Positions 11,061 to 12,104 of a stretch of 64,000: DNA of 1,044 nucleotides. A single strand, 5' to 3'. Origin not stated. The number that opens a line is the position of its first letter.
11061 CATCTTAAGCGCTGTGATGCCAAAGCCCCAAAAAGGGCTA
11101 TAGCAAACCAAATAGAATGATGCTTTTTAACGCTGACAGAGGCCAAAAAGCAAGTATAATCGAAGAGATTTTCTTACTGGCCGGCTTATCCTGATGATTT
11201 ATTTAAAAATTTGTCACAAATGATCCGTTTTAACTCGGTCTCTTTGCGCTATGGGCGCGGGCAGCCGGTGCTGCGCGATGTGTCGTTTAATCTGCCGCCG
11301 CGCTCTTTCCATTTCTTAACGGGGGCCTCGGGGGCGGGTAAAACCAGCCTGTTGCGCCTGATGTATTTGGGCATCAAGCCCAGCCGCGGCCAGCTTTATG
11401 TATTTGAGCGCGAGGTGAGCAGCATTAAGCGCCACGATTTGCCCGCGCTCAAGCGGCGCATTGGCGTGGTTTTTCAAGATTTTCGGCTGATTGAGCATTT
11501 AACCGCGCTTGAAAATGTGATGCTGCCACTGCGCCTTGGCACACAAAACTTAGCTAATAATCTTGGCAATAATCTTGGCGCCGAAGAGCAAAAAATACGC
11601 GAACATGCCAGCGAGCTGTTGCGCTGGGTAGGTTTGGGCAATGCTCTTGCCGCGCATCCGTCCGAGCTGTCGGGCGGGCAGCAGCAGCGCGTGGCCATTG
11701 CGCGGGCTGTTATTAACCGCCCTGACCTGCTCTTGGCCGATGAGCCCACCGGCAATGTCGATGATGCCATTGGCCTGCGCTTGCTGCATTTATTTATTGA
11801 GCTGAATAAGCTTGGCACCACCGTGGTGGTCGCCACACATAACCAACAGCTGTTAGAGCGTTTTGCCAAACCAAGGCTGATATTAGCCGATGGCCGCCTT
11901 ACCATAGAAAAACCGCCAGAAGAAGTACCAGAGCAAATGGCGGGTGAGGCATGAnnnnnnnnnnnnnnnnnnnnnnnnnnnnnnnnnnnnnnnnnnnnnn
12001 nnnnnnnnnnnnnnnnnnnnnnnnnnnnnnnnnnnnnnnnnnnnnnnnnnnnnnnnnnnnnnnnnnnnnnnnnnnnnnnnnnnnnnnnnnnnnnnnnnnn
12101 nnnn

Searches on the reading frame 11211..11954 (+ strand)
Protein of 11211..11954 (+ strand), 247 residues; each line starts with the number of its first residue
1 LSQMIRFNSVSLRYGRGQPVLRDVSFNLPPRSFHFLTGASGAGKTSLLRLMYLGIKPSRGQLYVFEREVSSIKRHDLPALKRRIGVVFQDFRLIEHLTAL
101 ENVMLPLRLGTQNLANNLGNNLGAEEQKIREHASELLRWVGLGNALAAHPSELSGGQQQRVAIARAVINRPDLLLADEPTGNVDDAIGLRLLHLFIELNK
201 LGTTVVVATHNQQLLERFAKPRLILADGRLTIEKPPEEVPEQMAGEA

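Call 106: search_protein_families(library=pfam, proteins=[window:11211-11954:+], max_evalue=0.001)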
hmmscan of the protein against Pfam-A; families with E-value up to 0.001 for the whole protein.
window:11211-11954:+ (247 aa): 2 families
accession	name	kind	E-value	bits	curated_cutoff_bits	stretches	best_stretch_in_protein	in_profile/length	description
PF00005.33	ABC_tran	-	1.7e-32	113.3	25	1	21-180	1-136/137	ABC transporter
PF13304.12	AAA_21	-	7.9e-06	26.6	27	0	33-54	1-22/304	AAA domain, putative AbiEii toxin, Type IV TA system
